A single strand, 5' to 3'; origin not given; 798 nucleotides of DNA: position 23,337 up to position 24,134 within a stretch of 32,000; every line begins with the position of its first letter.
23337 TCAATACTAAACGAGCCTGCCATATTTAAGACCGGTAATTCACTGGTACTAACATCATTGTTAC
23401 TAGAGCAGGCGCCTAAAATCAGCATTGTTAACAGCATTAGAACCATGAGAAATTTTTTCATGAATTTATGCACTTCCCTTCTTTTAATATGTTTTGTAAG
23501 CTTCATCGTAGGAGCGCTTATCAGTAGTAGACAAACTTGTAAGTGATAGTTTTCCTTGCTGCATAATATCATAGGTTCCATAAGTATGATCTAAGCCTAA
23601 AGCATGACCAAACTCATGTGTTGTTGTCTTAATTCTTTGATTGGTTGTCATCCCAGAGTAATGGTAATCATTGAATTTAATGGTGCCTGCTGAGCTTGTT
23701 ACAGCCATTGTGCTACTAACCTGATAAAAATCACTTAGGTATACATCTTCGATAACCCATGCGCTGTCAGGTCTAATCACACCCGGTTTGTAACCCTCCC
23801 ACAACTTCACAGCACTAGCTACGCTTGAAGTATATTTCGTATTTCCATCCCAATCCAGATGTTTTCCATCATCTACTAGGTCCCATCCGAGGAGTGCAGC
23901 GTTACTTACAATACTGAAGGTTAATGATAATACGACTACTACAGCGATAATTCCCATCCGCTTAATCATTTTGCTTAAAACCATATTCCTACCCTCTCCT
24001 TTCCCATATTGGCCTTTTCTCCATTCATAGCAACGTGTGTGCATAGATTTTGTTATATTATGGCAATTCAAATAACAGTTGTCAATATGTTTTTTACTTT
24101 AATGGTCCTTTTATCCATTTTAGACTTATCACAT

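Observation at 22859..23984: Minimal secreted metzincin co-transcribed with a TIMP-like lipoprotein: candidate bacterial protease / tethered cognate-inhibitor pair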

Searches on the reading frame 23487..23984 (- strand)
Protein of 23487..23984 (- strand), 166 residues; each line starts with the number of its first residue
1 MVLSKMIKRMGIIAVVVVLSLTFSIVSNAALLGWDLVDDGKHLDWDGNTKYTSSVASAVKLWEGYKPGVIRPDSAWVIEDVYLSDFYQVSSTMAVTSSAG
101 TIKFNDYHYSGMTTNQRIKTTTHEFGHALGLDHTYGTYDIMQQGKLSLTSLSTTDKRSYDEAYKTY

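Call 4: search_protein_families(library=pfam, proteins=[window:23487-23984:-], max_evalue=10)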
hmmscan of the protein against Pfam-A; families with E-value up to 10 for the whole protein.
seq(166 aa): 9 families
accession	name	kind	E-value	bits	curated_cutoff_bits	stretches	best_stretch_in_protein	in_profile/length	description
PF00413.30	Peptidase_M10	-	3.5e-05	24.2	24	1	115-143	106-134/159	Matrixin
PF05572.19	Peptidase_M43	-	5.2e-05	23.6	23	1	98-136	48-87/152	Pregnancy-associated plasma protein-A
PF13688.12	Reprolysin_5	-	0.00022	22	27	1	96-138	131-162/196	Metallo-peptidase family M12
PF13582.12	Reprolysin_3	-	0.0011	19.9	22.4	1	105-134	105-123/123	Metallo-peptidase family M12B Reprolysin-like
PF05547.17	Peptidase_M6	-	0.0022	17.8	22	1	67-138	175-247/294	Immune inhibitor A peptidase M6, catalytic domain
PF10462.15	Peptidase_M66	-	0.012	15.1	20.6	1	111-137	184-213/306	Peptidase M66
PF13583.11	Reprolysin_4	-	0.021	14.9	22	1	110-136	132-154/203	Metallo-peptidase family M12B Reprolysin-like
PF13574.12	Reprolysin_2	-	0.087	13.1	27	1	98-136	107-144/195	Metallo-peptidase family M12B Reprolysin-like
PF07998.17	Peptidase_M54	-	0.23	11.9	24.4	1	117-136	145-164/194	Peptidase family M54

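Call 5: search_protein_families(library=ncbifam, proteins=[window:23487-23984:-], max_evalue=10)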
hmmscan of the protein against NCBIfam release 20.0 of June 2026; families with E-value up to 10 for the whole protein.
seq(166 aa): 8 families
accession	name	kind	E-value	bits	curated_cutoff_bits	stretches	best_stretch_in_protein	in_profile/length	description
TIGR03296.1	M6dom_TIGR03296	domain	6.3e-05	23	110.8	1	95-153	146-207/286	M6 family metalloprotease domain-containing protein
NF041905.1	MXAN_2677_2678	equivalog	0.00032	19.8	250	1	120-143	187-210/283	myxosortase-dependent metalloprotease, MXAN_2677/MXAN_2678 family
NF033823.0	archmetzin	subfamily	0.0012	18.8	145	1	111-143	116-148/170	archaemetzincin family Zn-dependent metalloprotease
NF035945.1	Zn_serralysin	subfamily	0.0022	17.3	500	1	113-159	157-202/462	serralysin family metalloprotease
NF038122.1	metallo_LGF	subfamily_domain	0.0084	16.2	80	1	98-152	116-181/274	NF038122 family metalloprotease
TIGR03935.1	fragilysin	equivalog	0.023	13.6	190.7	1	105-141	324-362/386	fragilysin family metalloproteinase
NF033628.1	snapalysin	exception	0.03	14.1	300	1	99-136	131-167/207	snapalysin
NF038115.1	SVAGG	subfamily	0.035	13.2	150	1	112-148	165-205/407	SVAGG family GlyGly-CTERM protein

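Call 9: find_homologous_proteins(query=window:23487-23984:-, max_evalue=0.001)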
Query seq(166 aa) (166 aa): 129 proteins with E <= 0.001 among 190 candidates; the best 120 are listed.
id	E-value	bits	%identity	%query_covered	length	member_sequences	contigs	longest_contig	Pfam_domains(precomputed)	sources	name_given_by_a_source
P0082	4.1e-104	363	100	100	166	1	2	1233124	-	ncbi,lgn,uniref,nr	ncbi:M43 family zinc metalloprotease [Rubeoparvulum massiliense]|uniref:M43 family zinc metalloprote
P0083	5.8e-82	291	80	100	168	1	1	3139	PF00413.31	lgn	-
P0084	6.2e-78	278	77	99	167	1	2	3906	-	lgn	-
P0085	8.0e-75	268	75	99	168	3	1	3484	PF00413.31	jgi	jgi:hypothetical protein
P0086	1.1e-73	264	81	84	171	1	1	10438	PF00413.31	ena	-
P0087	5.0e-73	262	75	97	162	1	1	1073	PF05572.20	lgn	-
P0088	5.8e-73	262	74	90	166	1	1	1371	PF00413.31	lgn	-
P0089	5.0e-70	252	76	90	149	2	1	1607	-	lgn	-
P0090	1.9e-69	251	71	96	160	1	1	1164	PF05572.20,PF00413.31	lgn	-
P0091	1.6e-68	247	70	96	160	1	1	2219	PF05572.20,PF00413.31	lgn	-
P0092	1.2e-67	245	67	100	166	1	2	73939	PF00413.31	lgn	-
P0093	1.5e-67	244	69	96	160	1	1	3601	PF05572.20,PF00413.31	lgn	-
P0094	4.3e-67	243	74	86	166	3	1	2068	PF05572.20,PF00413.31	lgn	-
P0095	8.9e-67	242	69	95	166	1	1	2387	PF00413.31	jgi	jgi:hypothetical protein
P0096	1.9e-65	238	67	98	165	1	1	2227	PF00413.31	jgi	-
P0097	1.2e-63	232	66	93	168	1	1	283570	PF00413.31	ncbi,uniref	ncbi:matrixin family metalloprotease [Bacillus salitolerans]|uniref:Matrixin family metalloprotease 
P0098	1.7e-63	231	65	97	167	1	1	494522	PF05572.20,PF00413.31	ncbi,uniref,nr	ncbi:matrixin family metalloprotease [Chengkuizengella sediminis]|uniref:matrixin family metalloprot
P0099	3.2e-63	230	64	97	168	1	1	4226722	PF05572.20,PF00413.31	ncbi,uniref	ncbi:matrixin family metalloprotease [Chengkuizengella sp. SCS-71B]|uniref:matrixin family metallopr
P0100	6.2e-63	229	62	99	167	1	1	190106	PF05572.20,PF00413.31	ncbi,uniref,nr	ncbi:matrixin family metalloprotease [Chengkuizengella marina]|uniref:Cell surface protein n=1 Tax=C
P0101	1.5e-62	228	64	100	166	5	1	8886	PF00413.31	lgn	-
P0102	4.4e-61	223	64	96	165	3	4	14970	PF00413.31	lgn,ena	-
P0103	6.1e-61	223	66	95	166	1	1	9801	PF00413.31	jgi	-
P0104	1.0e-59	219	69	84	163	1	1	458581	PF00413.31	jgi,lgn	-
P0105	1.3e-59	219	62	96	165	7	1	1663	PF00413.31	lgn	-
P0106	2.3e-59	218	61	98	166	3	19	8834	PF00413.31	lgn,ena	-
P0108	5.2e-58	213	66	93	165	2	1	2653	PF00413.31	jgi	jgi:hypothetical protein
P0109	7.6e-58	213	61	96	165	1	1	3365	PF00413.31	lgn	-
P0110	4.5e-57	210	71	80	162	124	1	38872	PF00413.31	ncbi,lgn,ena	-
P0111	6.7e-57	210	63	97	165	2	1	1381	PF00413.31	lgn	-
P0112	2.6e-52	195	56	95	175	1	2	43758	PF00413.31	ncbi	-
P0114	4.9e-51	191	59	93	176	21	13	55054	PF00413.31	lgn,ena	-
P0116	1.8e-50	189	56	97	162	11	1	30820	PF00413.31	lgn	-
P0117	1.8e-49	186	66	79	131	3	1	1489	PF00413.31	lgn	-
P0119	2.5e-49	185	55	98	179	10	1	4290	PF00413.31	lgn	-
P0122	4.6e-46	175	55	95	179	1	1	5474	PF00413.31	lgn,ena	-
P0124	8.6e-45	170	53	93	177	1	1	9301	PF00413.31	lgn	-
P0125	7.2e-43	164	81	60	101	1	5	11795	PF00413.31,PF13688.13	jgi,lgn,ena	-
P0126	4.2e-41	158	48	97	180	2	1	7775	PF00413.31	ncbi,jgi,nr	ncbi:MAG: matrixin family metalloprotease [Bacteroidales bacterium]|jgi:hypothetical protein|nr:matr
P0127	5.7e-41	158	53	83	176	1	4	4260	PF00413.31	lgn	-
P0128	8.5e-41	157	50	98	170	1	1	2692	PF00413.31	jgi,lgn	jgi:hypothetical protein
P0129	7.6e-40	154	48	99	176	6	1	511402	PF00413.31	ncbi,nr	ncbi:matrixin family metalloprotease [Paenibacillus agilis]|nr:matrixin family metalloprotease [Paen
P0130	9.3e-40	154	49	98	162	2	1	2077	PF00413.31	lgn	-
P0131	3.9e-39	152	51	95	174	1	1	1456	PF00413.31,PF13688.13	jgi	jgi:hypothetical protein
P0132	2.0e-38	150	64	68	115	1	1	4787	PF00413.31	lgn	-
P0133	1.5e-37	147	50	95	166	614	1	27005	PF05572.20,PF00413.31,PF16313.12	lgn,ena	-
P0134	1.3e-36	144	48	95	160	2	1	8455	PF00413.31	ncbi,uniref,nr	ncbi:cell surface protein [Mesobacillus zeae]|uniref:Cell surface protein n=2 Tax=Mesobacillus zeae 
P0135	1.4e-36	144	47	95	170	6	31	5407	PF00413.31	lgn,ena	-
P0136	3.1e-36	143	45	92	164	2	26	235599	PF00413.31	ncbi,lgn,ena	-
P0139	1.7e-35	140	47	94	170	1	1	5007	PF00413.31,PF01400.32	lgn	-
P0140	2.5e-35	140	44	98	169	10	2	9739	PF00413.31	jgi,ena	jgi:hypothetical protein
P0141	3.4e-35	139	47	95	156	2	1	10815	PF00413.31,PF01400.32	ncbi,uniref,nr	ncbi:matrixin family metalloprotease [Heyndrickxia acidiproducens]|uniref:matrixin family metallopro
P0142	3.8e-35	139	46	92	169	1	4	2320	PF00413.31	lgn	-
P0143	5.1e-35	139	47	93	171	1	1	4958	PF00413.31,PF16313.12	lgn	-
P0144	1.1e-34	138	47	92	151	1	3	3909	PF00413.31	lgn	-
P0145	1.3e-34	137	47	96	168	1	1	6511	PF00413.31,PF10462.16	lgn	-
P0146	1.4e-34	137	49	96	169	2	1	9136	PF00413.31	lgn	-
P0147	1.4e-34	137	47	89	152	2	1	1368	PF05572.20,PF00413.31,PF16313.12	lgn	-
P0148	1.9e-34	137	44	100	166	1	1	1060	PF05572.20,PF00413.31,PF16313.12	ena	-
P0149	4.7e-34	136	47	96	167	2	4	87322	PF05572.20,PF00413.31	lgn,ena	-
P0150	4.7e-34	136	46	97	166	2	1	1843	PF00413.31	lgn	-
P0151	5.4e-34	135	53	83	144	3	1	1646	PF00413.31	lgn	-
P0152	1.0e-33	134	44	98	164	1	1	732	PF00413.31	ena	-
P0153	1.6e-33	134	46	97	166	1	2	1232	PF00413.31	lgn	-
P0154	2.8e-33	133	46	98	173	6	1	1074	PF00413.31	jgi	jgi:hypothetical protein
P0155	2.8e-33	133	48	82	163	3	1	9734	PF00413.31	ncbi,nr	ncbi:MAG TPA: matrixin family metalloprotease [Clostridiales bacterium]|nr:matrixin family metallopr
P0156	3.7e-33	133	48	95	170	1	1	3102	PF00413.31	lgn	-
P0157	4.1e-33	132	50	83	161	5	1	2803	PF00413.31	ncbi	-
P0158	4.4e-33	132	48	95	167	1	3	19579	PF00413.31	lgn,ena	-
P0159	1.1e-32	131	47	97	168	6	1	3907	PF00413.31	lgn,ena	-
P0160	1.5e-32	131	42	100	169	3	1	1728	PF00413.31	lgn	-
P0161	2.9e-32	130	41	98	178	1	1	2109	PF00413.31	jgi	jgi:hypothetical protein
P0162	4.0e-32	129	46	97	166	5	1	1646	PF00413.31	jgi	jgi:Zn-dependent protease with chaperone function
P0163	4.3e-32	129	47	97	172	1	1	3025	PF00413.31,PF16313.12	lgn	-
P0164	1.3e-31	128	44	97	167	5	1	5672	PF00413.31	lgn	-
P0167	3.3e-31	126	45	86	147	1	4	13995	PF00413.31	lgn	-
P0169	9.0e-31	125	45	97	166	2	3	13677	PF00413.31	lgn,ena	-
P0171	1.9e-30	124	45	96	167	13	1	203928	PF00413.31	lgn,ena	-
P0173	3.9e-30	123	40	95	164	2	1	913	PF00413.31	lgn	-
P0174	4.0e-30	123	44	97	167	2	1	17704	PF00413.31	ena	-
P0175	1.0e-29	121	53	75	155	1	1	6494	PF05572.20,PF00413.31,PF16313.12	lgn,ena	-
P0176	1.2e-29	121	45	85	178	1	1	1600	PF00413.31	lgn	-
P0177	1.3e-29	121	44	90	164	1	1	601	PF00413.31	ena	-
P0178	1.4e-29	121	39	93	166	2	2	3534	PF00413.31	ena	-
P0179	2.0e-29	120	48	78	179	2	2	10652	PF00413.31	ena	-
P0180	5.3e-29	119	40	93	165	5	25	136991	PF00413.31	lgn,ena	-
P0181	1.1e-28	118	42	98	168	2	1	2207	PF00413.31,PF16313.12,PF02031.22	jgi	-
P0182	1.3e-28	118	43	89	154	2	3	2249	PF00413.31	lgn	-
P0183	2.5e-28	117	49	83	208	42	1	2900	PF19127.7,PF00413.31,PF01473.27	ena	-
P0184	2.7e-28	117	47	79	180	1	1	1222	PF00413.31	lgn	-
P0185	3.6e-28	116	45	83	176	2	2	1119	PF00413.31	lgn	-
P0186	4.6e-28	116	42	93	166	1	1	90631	PF00413.31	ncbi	-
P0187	1.4e-27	114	42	89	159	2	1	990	PF00413.31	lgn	-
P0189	2.0e-27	114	46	81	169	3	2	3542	PF00413.31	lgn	-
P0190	2.0e-27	114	47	80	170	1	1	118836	PF00413.31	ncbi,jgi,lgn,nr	ncbi:MAG: matrixin family metalloprotease [Methanosarcinales archaeon]|jgi:hypothetical protein|nr:m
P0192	1.6e-26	111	41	98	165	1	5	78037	PF00413.31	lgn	-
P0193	2.8e-26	110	41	97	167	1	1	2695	PF01435.25,PF00413.31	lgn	-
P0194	1.8e-24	104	42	97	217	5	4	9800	PF00413.31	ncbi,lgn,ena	-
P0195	3.2e-24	104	46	75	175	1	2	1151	PF01435.25,PF00413.31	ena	-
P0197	4.4e-24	103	43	87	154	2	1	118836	PF00413.31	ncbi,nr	ncbi:MAG: matrixin family metalloprotease [Methanosarcinales archaeon]|nr:matrixin family metallopro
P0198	4.4e-23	100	36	100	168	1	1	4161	PF00413.31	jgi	-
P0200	7.8e-22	96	54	55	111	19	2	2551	PF05572.20,PF00413.31,PF16313.12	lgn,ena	-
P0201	1.3e-21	95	52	64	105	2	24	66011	PF05572.20,PF00413.31,PF16313.12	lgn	-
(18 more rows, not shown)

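Call 26: search_dna_similar(query=window:23487-23984:-, collection=phages, mode=protein, max_evalue=0.01, max_rows=25)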
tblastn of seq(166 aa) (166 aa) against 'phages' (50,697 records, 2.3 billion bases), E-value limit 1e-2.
Records with a match: 2; places in all: 2; records where one place covers at least 80% of the query: 2.
Best place of each record, by identity: <60% 2.
By first word of the organism name: Listeria 2.
By host as written in the record: Listeria monocytogenes 2.
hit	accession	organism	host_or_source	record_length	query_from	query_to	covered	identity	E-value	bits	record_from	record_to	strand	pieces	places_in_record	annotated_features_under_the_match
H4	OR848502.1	Listeria phage LM 4-14-1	Listeria monocytogenes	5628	8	166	96%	41.3%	1e-26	110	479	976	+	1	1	record has no annotation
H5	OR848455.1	Listeria phage LM 4-14-1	Listeria monocytogenes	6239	8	166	96%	41.3%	1e-26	110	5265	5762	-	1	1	record has no annotation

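Call 27: get_annotated_region(hit=H4, flank=5000)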
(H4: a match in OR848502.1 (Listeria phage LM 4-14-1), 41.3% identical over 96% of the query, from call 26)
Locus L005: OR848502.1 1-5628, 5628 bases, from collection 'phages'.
description: UNVERIFIED_ORG: Listeria phage LM 4-14-1 clone NODE_405_length_5628_cov_43.537201 genomic sequence.
organism: Listeria phage LM 4-14-1 (NCBI taxid 3113836)
taxonomy: Viruses
host: Listeria monocytogenes; source: wastewater; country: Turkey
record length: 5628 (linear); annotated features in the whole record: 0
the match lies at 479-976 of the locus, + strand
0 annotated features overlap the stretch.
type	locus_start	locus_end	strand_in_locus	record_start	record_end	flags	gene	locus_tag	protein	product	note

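Call 40: find_related_loci(query=A2, collection=viral_contigs, flank=5000)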
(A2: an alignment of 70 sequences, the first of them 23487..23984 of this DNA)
Query A2 (166 aa) in viral_contigs; peptide patterns used: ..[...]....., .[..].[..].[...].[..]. (x = any residue, [..] = any of these).
600 stretches matched a pattern (row limit reached: there are more); 8 encode a relative of the query (tblastn E <= 1e-3); 8 distinct loci.
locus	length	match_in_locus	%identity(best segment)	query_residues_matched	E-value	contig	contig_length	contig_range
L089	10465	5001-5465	59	12-166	2e-61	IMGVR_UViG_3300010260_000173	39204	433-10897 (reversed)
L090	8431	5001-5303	30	43-137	9e-10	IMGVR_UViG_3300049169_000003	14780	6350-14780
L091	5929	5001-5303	30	43-137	2e-9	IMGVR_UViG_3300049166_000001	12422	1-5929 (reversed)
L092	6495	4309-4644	28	43-141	1e-8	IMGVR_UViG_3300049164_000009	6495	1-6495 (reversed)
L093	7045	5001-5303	28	43-137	3e-7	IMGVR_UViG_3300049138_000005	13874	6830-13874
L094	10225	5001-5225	32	80-150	5e-6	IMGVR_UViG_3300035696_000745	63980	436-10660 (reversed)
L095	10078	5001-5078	62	118-142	8e-6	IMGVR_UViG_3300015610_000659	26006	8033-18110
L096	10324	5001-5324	29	43-146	1e-5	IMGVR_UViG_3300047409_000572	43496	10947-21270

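Call 41: search_protein_families(library=phrogs, proteins=[window:23487-23984:-], max_evalue=1)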
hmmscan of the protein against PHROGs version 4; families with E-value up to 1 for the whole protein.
window:23487-23984:- (166 aa): 2 families
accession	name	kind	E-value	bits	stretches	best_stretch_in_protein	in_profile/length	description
phrog_18894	-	unknown function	0.073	12.6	1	92-159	135-199/521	-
phrog_26511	-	unknown function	0.25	12.8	1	43-117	20-84/91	-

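Call 69: predict_structure(alignment_id=A4)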
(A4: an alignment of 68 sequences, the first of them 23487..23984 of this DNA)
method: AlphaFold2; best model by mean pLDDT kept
length: 166 residues; sequences in the alignment: 68
mean_pLDDT: 92.6   pTM: 0.82
mean pLDDT of the five models: 92.6, 92.5, 92.2, 91.5, 90.5
residues with pLDDT >= 90: 132; 70-90: 22; 50-70: 12; < 50: 0
segments of 3 or more residues with pLDDT < 50: none
pLDDT, mean of each block of 10 residues (from residue 1): 71 77 67 96 97 99 98 90 98 98 99 99 99 97 98 97 95
secondary structure, 60 per line:
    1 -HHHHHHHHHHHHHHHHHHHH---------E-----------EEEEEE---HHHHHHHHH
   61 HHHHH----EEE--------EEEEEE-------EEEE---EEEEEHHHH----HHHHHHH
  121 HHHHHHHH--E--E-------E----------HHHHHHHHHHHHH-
elements in order: H2-21 E43-48 H52-65 E70-72 E81-86 E94-97 E101-105 H106-109 H114-128 H153-165

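Call 71: fold_search(model_id=the predicted structure, library=pdb)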
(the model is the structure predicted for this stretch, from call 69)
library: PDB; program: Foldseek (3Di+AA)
matches with E <= 10: 598; with E <= 0.001: 173
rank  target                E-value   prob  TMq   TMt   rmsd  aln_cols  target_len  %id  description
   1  6mav_A                5.5e-07  1.00  0.61  0.63   4.1       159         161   21  Complex of tissue inhibitor of metalloproteinase-1 (TIMP-1) mutant L34G with matrix metalloproteinase-3 catalytic doma (released 2019-05-15)
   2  2poj_MODEL_1_A        5.5e-07  1.00  0.63  0.64   4.2       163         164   15  NMR Solution Structure of the Inhibitor-Free State of Macrophage Metalloelastase (MMP-12) (released 2007-12-04)
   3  4in9_A                6.7e-07  1.00  0.66  0.68   3.9       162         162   17  Structure of karilysin MMP-like catalytic domain in complex with inhibitory tetrapeptide SWFP (released 2013-05-15)
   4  2xs4_A                9.9e-07  1.00  0.66  0.66   3.6       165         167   16  Structure of karilysin catalytic MMP domain in complex with magnesium (released 2010-11-03)
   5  2wo9_A                9.9e-07  1.00  0.59  0.61   4.6       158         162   17  MMP12 complex with a beta hydroxy carboxylic acid (released 2009-09-08)
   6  2wo8_A                1.1e-06  1.00  0.60  0.61   4.4       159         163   17  MMP12 complex with a beta hydroxy carboxylic acid (released 2009-09-08)
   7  1jiz_A                1.2e-06  1.00  0.64  0.64   4.3       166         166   16  Crystal Structure Analysis of human Macrophage Elastase MMP-12 (released 2002-07-03)
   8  7xgj_A                1.4e-06  1.00  0.61  0.60   3.6       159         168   18  Crystal structure of human MMP-2 catalytic domain in complex with inhibitor (released 2022-06-29)
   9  1hfs                  1.5e-06  1.00  0.61  0.63   4.1       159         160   21  CRYSTAL STRUCTURE OF THE CATALYTIC DOMAIN OF HUMAN FIBROBLAST STROMELYSIN-1 INHIBITED WITH THE N-CARBOXY-ALKYL INHIBITOR (released 1998-02-18)
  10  8k4z_A                1.5e-06  1.00  0.57  0.58   5.1       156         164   18  Crystal structure of human MMP-7 in complex with inhibitor (released 2024-04-17)
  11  2y6c                  1.6e-06  1.00  0.59  0.60   4.8       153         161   18  The Discovery of MMP7 inhibitors Exploiting a Novel Selectivity Trigger (released 2011-05-04)
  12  1fls                  1.6e-06  1.00  0.57  0.60   4.7       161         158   19  SOLUTION STRUCTURE OF THE CATALYTIC FRAGMENT OF HUMAN COLLAGENASE-3 (MMP-13) COMPLEXED WITH A HYDROXAMIC ACID INHIBITOR (released 2001-08-15)
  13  1b8y                  1.8e-06  1.00  0.60  0.59   5.0       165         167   21  X-RAY STRUCTURE OF HUMAN STROMELYSIN CATALYTIC DOMAIN COMPLEXED WITH NON-PEPTIDE INHIBITORS: IMPLICATIONS FOR INHIBITOR  (released 1999-08-31)
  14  8jug_A                1.8e-06  1.00  0.61  0.62   4.8       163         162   18  Crystal structure of human MMP-7 in complex with inhibitor (released 2023-11-01)
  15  1mmr                  1.8e-06  1.00  0.58  0.57   4.5       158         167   18  MATRILYSIN COMPLEXED WITH SULFODIIMINE INHIBITOR (released 1996-04-03)
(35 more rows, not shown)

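Call 74: find_encoding_contigs(protein=P0133, flank=4000, max_places=3)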
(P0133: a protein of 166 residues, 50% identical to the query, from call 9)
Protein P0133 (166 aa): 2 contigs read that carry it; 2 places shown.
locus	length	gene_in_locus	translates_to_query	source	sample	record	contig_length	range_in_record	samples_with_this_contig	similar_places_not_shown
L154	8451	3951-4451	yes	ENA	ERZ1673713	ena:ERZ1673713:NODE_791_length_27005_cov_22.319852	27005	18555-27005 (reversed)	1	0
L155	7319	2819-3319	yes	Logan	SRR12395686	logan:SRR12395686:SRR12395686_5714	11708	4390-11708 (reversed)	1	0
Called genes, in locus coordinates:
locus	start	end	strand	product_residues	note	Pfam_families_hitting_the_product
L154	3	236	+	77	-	?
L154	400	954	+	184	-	PF13302:Acetyltransf_3, PF13420:Acetyltransf_4, PF00583:Acetyltransf_1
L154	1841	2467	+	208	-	PF04542:Sigma70_r2 (weak), PF08281:Sigma70_r4_2 (weak), PF04545:Sigma70_r4 (weak)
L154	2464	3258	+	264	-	-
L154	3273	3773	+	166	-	-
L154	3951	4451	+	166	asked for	PF05572:Peptidase_M43 (weak), PF00413:Peptidase_M10 (weak), PF16313:DUF4953 (weak)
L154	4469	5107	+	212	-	-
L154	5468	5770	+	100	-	-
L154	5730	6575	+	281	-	-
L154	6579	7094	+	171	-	-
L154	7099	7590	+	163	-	-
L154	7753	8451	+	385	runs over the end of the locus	PF00753:Lactamase_B, PF19583:ODP, PF12724:Flavodoxin_5 (weak)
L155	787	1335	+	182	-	PF04542:Sigma70_r2 (weak), PF08281:Sigma70_r4_2, PF04545:Sigma70_r4 (weak)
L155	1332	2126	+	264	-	-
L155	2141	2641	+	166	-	-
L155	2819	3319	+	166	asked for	PF05572:Peptidase_M43 (weak), PF00413:Peptidase_M10 (weak), PF16313:DUF4953 (weak)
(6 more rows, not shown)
